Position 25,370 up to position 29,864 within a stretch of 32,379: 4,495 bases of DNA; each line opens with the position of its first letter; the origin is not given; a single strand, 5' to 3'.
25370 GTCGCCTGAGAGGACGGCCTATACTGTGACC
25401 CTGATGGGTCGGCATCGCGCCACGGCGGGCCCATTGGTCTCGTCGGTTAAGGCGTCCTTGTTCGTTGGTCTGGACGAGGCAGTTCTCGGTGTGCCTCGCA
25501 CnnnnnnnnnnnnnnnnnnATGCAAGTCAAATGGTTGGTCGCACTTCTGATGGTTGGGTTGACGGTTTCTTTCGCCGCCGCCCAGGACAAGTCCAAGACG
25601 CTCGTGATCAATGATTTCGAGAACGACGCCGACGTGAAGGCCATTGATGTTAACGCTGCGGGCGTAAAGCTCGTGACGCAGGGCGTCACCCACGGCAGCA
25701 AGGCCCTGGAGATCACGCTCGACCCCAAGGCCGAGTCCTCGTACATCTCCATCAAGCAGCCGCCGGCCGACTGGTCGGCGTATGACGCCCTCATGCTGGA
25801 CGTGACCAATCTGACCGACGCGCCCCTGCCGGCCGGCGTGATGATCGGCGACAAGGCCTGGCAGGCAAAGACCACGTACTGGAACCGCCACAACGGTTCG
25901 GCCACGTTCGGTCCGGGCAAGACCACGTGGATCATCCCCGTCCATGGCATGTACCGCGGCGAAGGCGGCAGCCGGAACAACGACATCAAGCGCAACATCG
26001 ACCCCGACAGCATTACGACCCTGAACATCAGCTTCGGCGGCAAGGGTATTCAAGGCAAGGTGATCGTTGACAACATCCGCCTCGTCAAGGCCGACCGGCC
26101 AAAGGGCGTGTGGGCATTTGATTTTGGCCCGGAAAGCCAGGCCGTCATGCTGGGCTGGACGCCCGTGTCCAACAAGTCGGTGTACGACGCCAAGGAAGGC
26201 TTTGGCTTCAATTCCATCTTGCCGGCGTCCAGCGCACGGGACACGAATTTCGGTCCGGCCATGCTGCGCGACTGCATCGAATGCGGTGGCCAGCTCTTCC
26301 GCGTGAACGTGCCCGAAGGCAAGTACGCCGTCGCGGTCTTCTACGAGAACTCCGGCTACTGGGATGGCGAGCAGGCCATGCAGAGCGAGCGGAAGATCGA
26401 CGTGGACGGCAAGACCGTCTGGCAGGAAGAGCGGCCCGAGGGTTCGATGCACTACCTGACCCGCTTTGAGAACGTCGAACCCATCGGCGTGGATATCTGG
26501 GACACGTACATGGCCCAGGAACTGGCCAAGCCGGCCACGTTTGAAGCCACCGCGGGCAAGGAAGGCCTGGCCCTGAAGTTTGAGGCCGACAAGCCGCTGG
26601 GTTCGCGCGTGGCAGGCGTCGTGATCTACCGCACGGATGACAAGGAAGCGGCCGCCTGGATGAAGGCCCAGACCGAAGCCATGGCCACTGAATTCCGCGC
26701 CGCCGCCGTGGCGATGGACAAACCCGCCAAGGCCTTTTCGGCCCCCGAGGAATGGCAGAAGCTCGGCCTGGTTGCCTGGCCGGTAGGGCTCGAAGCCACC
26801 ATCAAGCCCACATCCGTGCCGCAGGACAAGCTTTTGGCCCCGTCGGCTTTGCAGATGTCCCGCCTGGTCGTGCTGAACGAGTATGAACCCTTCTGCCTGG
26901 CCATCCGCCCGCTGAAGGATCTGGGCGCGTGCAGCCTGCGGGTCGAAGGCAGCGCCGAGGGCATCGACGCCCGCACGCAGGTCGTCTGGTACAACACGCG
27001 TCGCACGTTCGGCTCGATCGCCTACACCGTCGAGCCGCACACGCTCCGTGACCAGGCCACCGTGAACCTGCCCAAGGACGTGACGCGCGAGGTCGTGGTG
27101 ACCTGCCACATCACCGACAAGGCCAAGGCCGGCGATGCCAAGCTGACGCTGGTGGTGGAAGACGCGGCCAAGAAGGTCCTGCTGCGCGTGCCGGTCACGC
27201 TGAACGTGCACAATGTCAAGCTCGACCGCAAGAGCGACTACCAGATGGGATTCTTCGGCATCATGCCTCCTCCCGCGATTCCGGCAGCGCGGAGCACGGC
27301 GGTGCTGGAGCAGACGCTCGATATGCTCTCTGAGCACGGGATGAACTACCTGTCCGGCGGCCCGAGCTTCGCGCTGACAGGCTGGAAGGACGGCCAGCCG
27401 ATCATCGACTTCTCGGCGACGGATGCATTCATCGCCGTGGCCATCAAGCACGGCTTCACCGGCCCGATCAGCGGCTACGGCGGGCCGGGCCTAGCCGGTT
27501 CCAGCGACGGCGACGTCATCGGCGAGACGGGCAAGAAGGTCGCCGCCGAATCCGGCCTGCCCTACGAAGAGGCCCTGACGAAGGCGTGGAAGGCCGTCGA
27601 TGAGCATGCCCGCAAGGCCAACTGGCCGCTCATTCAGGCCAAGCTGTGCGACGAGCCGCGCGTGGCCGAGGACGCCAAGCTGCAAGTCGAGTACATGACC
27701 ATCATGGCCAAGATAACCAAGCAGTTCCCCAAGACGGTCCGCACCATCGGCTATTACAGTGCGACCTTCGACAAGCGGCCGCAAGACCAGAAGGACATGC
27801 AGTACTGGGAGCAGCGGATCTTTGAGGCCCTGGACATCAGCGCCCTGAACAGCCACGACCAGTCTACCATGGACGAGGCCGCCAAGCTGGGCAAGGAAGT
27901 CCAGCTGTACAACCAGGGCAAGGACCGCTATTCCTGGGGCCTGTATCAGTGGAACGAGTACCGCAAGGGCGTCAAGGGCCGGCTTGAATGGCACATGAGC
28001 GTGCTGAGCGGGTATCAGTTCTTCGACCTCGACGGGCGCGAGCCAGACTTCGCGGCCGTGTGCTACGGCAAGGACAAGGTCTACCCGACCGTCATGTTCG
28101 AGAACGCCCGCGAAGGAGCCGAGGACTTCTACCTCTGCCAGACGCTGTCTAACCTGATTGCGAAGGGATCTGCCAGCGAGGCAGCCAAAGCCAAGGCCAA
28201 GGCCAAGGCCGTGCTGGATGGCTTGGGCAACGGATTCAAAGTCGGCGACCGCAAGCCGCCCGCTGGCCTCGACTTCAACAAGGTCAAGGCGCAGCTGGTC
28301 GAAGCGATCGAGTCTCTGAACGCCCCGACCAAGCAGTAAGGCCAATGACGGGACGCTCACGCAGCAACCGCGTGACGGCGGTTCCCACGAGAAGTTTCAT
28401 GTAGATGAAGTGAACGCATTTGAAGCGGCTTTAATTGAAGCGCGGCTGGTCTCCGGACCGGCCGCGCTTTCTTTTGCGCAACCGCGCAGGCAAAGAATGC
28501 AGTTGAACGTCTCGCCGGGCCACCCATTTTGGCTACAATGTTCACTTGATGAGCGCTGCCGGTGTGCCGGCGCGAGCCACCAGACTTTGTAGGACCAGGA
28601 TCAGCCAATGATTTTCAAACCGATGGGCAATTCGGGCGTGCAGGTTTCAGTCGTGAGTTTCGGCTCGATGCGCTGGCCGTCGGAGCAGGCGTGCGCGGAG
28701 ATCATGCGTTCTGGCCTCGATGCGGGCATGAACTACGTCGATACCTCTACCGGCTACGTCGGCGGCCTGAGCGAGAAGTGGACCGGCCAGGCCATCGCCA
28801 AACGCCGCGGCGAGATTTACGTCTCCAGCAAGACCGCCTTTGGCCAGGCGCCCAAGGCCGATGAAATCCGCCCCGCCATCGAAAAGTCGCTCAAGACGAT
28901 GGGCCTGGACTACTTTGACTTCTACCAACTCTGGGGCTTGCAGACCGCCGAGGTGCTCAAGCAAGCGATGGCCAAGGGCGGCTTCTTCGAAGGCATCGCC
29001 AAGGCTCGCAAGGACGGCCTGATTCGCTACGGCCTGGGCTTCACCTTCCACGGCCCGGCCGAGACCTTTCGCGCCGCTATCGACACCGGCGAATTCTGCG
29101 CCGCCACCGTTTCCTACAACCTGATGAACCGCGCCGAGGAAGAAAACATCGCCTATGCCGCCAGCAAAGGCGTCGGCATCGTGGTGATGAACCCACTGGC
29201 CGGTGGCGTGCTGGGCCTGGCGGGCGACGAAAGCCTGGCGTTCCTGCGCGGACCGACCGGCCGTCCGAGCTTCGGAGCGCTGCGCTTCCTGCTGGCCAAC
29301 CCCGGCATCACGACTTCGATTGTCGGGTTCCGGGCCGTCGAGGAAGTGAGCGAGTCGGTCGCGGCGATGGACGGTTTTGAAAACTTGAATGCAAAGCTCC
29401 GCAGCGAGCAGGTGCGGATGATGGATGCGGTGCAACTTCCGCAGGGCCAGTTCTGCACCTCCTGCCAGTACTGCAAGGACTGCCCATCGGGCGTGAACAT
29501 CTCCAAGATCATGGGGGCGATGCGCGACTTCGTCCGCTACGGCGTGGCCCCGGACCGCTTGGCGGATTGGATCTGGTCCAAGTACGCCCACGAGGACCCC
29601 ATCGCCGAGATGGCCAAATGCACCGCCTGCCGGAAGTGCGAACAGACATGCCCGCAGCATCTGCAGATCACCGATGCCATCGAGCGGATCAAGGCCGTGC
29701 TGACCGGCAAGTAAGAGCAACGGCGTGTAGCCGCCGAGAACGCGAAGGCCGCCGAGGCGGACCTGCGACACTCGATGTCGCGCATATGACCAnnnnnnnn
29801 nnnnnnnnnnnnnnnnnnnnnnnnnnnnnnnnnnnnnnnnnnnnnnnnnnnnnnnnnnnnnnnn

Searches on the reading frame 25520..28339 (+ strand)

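Call 47: search_protein_families(library=pfam, proteins=[window:25520-28339:+], max_evalue=0.001)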
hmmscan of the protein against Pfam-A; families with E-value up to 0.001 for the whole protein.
window:25520-28339:+ (939 aa): 1 family
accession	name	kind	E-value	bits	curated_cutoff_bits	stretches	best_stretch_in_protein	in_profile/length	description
PF17992.7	Agarase_CBM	-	2.8e-06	27.5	26.3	1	32-112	1-82/178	Agarase CBM like domain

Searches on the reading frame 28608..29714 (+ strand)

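Call 47: search_protein_families(library=pfam, proteins=[window:28608-29714:+], max_evalue=0.001)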
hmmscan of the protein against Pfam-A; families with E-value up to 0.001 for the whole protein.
window:28608-29714:+ (368 aa): 7 families
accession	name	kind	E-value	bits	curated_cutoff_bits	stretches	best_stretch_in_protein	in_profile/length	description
PF00248.27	Aldo_ket_red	-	1.8e-27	96.6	24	1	18-202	4-197/291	Aldo/keto reductase family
PF13187.11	Fer4_9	-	4e-07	30.4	27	1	283-351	2-50/52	4Fe-4S dicluster domain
PF13534.11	Fer4_17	-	2.9e-06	28.2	22.2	1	282-352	1-60/61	4Fe-4S dicluster domain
PF13183.11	Fer4_8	-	7.9e-06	26.8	27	1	282-351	4-67/68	4Fe-4S dicluster domain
PF13237.11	Fer4_10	-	7.1e-05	23.1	25.5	0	333-353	4-27/53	4Fe-4S dicluster domain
PF13746.11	Fer4_18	-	0.00028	21.5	27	0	325-358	48-81/114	4Fe-4S dicluster domain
PF14691.11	Fer4_20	-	0.00059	20.1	25.8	0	324-362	10-50/113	Dihydroprymidine dehydrogenase domain II, 4Fe-4S cluster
